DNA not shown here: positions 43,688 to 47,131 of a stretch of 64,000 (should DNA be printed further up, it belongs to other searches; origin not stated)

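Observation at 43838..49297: Type ISP-like nuclease-helicase-methyltransferase gene stops inside the NPP catalytic motif, and its conserved C-terminal tail lies 1.85 kb downstream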

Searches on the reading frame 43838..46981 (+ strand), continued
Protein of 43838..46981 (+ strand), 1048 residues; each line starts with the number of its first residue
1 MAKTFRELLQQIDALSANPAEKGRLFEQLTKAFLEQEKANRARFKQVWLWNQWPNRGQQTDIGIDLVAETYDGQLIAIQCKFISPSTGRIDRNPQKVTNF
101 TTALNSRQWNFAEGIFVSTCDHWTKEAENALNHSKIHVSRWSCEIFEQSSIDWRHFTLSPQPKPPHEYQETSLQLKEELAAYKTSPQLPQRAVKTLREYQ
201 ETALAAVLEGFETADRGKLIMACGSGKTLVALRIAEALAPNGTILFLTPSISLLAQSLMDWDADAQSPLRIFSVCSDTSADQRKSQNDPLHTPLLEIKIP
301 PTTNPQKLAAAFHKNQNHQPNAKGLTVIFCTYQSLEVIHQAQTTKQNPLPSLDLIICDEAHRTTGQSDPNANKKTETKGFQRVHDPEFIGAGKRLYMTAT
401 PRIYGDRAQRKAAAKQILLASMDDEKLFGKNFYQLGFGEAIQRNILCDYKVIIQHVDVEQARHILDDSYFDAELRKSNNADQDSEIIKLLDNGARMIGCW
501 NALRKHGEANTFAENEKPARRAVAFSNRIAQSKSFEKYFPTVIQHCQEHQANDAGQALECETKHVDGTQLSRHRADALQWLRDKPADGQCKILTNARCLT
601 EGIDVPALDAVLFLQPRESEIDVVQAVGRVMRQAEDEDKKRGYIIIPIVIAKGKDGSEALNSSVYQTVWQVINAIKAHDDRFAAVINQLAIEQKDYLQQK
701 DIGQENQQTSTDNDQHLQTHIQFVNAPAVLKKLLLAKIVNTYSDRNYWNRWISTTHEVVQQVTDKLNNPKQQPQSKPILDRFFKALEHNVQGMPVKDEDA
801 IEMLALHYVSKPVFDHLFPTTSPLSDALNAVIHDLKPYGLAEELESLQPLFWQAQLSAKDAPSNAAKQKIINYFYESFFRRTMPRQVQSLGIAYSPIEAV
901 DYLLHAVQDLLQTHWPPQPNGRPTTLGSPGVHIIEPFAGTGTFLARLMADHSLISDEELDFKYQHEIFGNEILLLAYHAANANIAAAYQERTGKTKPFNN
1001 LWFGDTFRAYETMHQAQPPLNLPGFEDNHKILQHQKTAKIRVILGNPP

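Call 13: find_encoding_contigs(protein=P0002, flank=10000, max_places=4)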
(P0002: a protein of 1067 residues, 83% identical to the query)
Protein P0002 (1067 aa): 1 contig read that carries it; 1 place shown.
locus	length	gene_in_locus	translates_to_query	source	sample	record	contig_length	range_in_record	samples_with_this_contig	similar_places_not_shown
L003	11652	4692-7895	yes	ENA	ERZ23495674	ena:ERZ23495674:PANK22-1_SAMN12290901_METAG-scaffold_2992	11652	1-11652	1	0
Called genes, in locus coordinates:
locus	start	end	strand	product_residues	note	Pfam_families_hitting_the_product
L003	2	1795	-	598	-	?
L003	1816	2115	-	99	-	-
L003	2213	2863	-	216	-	PF04264:YceI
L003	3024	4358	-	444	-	PF00884:Sulfatase, PF01663:Phosphodiest (weak), PF16347:SGSH_C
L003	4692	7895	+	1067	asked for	PF13156:Mrr_cat_2, PF00270:DEAD, PF04851:ResIII, PF00271:Helicase_C, PF22240:ISP_coupler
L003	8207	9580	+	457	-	PF18135:Type_ISP_C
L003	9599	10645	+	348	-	PF04166:PdxA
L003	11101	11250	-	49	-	-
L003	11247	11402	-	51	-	-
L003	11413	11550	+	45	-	-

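Call 14: find_encoding_contigs(protein=P0003, flank=10000, max_places=3)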
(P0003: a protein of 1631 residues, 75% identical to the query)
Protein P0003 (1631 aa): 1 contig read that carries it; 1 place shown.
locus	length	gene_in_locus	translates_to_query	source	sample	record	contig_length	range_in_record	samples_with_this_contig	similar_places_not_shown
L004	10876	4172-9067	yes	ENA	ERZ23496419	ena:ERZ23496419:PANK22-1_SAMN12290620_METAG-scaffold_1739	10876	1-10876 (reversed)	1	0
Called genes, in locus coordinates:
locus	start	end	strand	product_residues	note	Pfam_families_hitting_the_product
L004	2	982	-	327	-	?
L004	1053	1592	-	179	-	PF13091:PLDc_2 (weak)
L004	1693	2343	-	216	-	PF04264:YceI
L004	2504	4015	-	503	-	PF00884:Sulfatase, PF01663:Phosphodiest (weak), PF16347:SGSH_C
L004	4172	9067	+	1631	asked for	PF04471:Mrr_cat (faint), PF13156:Mrr_cat_2, PF00270:DEAD, PF04851:ResIII, PF00271:Helicase_C, PF22240:ISP_coupler, PF18135:Type_ISP_C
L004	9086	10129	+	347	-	PF04166:PdxA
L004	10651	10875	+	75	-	?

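Call 15: find_encoding_contigs(protein=P0004, flank=10000, max_places=3)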
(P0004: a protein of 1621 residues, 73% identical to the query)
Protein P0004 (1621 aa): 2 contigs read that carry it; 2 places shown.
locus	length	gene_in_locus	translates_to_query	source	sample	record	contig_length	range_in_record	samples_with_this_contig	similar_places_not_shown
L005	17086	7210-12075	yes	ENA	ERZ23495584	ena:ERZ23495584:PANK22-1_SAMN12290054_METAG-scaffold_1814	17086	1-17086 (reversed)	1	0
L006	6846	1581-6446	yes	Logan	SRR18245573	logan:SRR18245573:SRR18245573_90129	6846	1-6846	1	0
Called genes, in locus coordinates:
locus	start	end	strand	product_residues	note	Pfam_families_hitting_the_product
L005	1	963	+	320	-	?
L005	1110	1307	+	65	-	-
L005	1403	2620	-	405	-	PF00291:PALP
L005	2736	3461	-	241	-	PF00535:Glycos_transf_2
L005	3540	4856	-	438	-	PF01594:AI-2E_transport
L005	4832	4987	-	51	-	-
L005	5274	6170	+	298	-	PF01555:N6_N4_Mtase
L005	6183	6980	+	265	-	PF22515:DUF6996, PF22518:DUF6997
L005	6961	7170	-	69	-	-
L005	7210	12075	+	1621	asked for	PF13156:Mrr_cat_2, PF00270:DEAD (weak), PF04851:ResIII, PF00271:Helicase_C, PF22240:ISP_coupler, PF07669:Eco57I (weak), PF18135:Type_ISP_C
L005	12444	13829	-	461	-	PF00884:Sulfatase, PF01663:Phosphodiest (faint), PF16347:SGSH_C (weak)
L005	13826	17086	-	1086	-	?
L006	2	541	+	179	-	?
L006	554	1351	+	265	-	PF22515:DUF6996, PF22518:DUF6997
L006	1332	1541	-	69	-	-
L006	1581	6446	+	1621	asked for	PF13156:Mrr_cat_2, PF00270:DEAD (weak), PF04851:ResIII, PF00271:Helicase_C, PF22240:ISP_coupler, PF07669:Eco57I (weak), PF18135:Type_ISP_C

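Call 20: find_related_loci(query=window:43838-46981:+, collection=genome_contigs, flank=10000)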
Query window:43838-46981:+ (1048 aa) in genome_contigs; peptide patterns used: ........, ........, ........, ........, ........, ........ (x = any residue, [..] = any of these).
80 stretches matched a pattern; 36 encode a relative of the query (tblastn E <= 1e-3); 36 distinct loci.
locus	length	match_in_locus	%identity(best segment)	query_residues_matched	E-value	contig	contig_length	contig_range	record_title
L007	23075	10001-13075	73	1-1048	0e+0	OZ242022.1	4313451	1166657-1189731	MAG: Limisphaerales bacterium isolate ef39fcb1-bf04-4775-9bfc-b1aaebe32656 genome assembly, chromosome: 1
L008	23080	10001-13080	73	1-1048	0e+0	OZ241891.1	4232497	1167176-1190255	MAG: Limisphaerales bacterium isolate 13428dcb-cd66-474c-a4e8-c35200876364 genome assembly, chromosome: 1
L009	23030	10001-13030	37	1-1048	0e+0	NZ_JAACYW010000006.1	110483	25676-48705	Catenulispora rubra strain DSM 44948 NODE_6, whole genome shotgun sequence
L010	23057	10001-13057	37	3-1048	0e+0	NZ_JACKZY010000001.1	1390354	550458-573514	Nitratireductor sp. B36 NODE_1_length_1390354_cov_158.328276, whole genome shotgun sequence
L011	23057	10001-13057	36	3-1048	0e+0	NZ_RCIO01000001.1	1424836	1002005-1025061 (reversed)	Mesorhizobium sp. Z1-4 Scaffold1, whole genome shotgun sequence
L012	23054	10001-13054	38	4-1048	0e+0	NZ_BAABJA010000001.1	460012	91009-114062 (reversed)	Bartonella pachyuromydis strain JCM 17714 sequence01, whole genome shotgun sequence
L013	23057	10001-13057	37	2-1048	0e+0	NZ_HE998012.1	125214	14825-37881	Bartonella queenslandensis AUST/NH15, whole genome shotgun sequence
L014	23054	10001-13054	37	4-1048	0e+0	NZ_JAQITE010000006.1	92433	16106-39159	Bartonella sp. AU18XJBT Scaffold6, whole genome shotgun sequence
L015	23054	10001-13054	37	4-1048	0e+0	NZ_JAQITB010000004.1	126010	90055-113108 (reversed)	Bartonella sp. ML69XJBT Scaffold4, whole genome shotgun sequence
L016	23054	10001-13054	37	4-1048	0e+0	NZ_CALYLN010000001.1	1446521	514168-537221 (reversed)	Bartonella sp. B1099 strain Marseille-B1099 contig00001, whole genome shotgun sequence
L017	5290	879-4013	36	8-1048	0e+0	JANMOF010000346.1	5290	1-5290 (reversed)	MAG: Leptospiraceae bacterium isolate OTE_58_metabat_203 OTE_58_k141_3826012, whole genome shotgun sequence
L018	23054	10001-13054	37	4-1048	0e+0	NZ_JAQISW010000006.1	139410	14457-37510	Bartonella sp. MM73XJBT.G Scaffold6, whole genome shotgun sequence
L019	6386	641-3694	36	4-1048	0e+0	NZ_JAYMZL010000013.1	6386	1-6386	Bartonella sp. CB60 NODE_13_length_6386_cov_50.647228, whole genome shotgun sequence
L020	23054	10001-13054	37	4-1048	0e+0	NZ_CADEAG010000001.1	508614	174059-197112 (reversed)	Bartonella taylorii 8TBB strain SRS29, whole genome shotgun sequence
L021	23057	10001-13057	37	4-1048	0e+0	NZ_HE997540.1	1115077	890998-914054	Bartonella senegalensis OS02, whole genome shotgun sequence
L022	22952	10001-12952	37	21-1048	0e+0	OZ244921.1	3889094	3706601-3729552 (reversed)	MAG: Candidatus Azophilus sp. isolate 58b071f3-d8bb-44fc-ae66-0b25798c9caf genome assembly, chromosome: 1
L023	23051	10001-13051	37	4-1048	0e+0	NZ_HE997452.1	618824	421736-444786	Bartonella florencae strain R4, whole genome shotgun sequence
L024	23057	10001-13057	36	3-1048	0e+0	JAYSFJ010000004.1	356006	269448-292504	MAG: Mesorhizobium sp. isolate ZZ2_ZZA25_bin.20 NODE_25_length_356006_cov_15.775697, whole genome shotgun sequence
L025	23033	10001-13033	34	7-1048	3e-179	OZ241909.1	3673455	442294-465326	MAG: Candidatus Azotimanducaceae bacterium isolate 1162e259-e2cb-4129-9ddd-c858584b4c03 genome assembly, chromosome: 1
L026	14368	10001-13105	35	1-1048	0e+0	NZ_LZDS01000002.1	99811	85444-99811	Acinetobacter gandensis strain ANC 4275 Contig10, whole genome shotgun sequence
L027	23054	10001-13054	37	4-1048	0e+0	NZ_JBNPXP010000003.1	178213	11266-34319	Bartonella heixiaziensis strain DSM 100695 Ga0373259_03, whole genome shotgun sequence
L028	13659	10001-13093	33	4-1048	2e-171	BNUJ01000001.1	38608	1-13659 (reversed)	Deferribacterales bacterium MS499-41 DNA, sequence001, whole genome shotgun sequence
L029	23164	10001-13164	39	7-1048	4e-171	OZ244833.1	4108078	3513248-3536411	MAG: Gammaproteobacteria bacterium isolate c0f834e1-d390-4320-92ae-59552a9d4da8 genome assembly, chromosome: 1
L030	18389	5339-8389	37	4-1048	0e+0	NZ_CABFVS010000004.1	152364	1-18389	Bartonella massiliensis strain OS09, whole genome shotgun sequence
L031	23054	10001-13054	37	4-1048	0e+0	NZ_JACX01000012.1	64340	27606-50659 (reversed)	Bartonella grahamii ATCC 700132 U736DRAFT_scaffold00011.11_C, whole genome shotgun sequence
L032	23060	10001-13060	37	3-1048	0e+0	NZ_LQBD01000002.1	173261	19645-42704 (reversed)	Brucella anthropi strain OA9225 NODE_10, whole genome shotgun sequence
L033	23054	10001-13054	36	5-1048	0e+0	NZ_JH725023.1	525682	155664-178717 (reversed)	Candidatus Bartonella washoeensis Sb944nv supercont1.2, whole genome shotgun sequence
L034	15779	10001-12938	38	21-1048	7e-172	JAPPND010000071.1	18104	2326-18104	MAG: Gammaproteobacteria bacterium isolate RHO3_bin_63 NODE_4733_length_18104_cov_23.645576, whole genome shotgun sequen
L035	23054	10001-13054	37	4-1048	0e+0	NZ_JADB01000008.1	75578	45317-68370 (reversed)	Bartonella elizabethae F9251 = ATCC 49927 T429DRAFT_scaffold00007.7_C, whole genome shotgun sequence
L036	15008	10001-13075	36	1-1048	0e+0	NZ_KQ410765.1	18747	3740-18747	Shinella sp. SUS2 scf_44948_43, whole genome shotgun sequence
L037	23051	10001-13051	37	4-1048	0e+0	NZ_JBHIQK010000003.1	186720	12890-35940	Bartonella sp. AC70YNML SEQ-3, whole genome shotgun sequence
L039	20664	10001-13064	38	4-1048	1e-161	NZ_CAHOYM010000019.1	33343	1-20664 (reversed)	Bartonella gabonensis strain 669, whole genome shotgun sequence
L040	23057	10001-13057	36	3-1048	0e+0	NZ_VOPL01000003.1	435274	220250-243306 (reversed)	Paracoccus aurantiacus strain TK008 scaffold3, whole genome shotgun sequence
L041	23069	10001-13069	36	4-1048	0e+0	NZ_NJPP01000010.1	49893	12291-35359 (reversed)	Bartonella tribocorum strain C635 contig10, whole genome shotgun sequence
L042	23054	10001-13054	37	4-1048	8e-122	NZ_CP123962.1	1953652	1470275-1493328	Bartonella gliris strain Bgli02 chromosome, complete genome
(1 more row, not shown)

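Call 22: find_encoding_contigs(protein=P0006, flank=10000, max_places=3)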
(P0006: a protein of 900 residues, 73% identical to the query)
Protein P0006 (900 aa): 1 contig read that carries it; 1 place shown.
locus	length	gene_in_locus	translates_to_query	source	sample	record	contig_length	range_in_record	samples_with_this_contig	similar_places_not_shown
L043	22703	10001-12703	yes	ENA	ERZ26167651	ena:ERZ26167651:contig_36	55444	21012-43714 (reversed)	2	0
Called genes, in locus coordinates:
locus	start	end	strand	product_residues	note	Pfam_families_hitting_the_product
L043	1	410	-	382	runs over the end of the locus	PF00899:ThiF, PF00581:Rhodanese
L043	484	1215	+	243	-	PF01048:PNP_UDP_1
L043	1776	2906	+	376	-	PF01118:Semialdhyde_dh, PF02774:Semialdhyde_dhC, PF22698:Semialdhyde_dhC_1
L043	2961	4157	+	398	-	-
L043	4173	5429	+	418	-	PF13360:PQQ_2, PF01011:PQQ (faint), PF13570:Beta-prop_ACSF4 (weak), PF13360:PQQ_2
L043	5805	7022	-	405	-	PF00291:PALP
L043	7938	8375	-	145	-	PF01594:AI-2E_transport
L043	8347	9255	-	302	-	PF01594:AI-2E_transport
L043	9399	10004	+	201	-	PF04471:Mrr_cat, PF13156:Mrr_cat_2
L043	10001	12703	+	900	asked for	PF00270:DEAD (weak), PF04851:ResIII, PF00271:Helicase_C, PF22240:ISP_coupler, PF18135:Type_ISP_C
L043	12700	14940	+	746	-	PF07669:Eco57I (weak), PF18135:Type_ISP_C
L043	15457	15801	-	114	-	PF02452:PemK_toxin (weak)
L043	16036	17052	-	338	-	PF00884:Sulfatase, PF16347:SGSH_C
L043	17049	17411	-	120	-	PF00884:Sulfatase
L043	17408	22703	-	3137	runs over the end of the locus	PF13424:TPR_12, PF14559:TPR_19 (weak), PF25064:ARM_TT21_5th (weak), PF14559:TPR_19 (weak), PF13414:TPR_11 (weak), PF14559:TPR_19 (weak), PF12895:ANAPC3 (weak), PF13432:TPR_16 (weak), +19 more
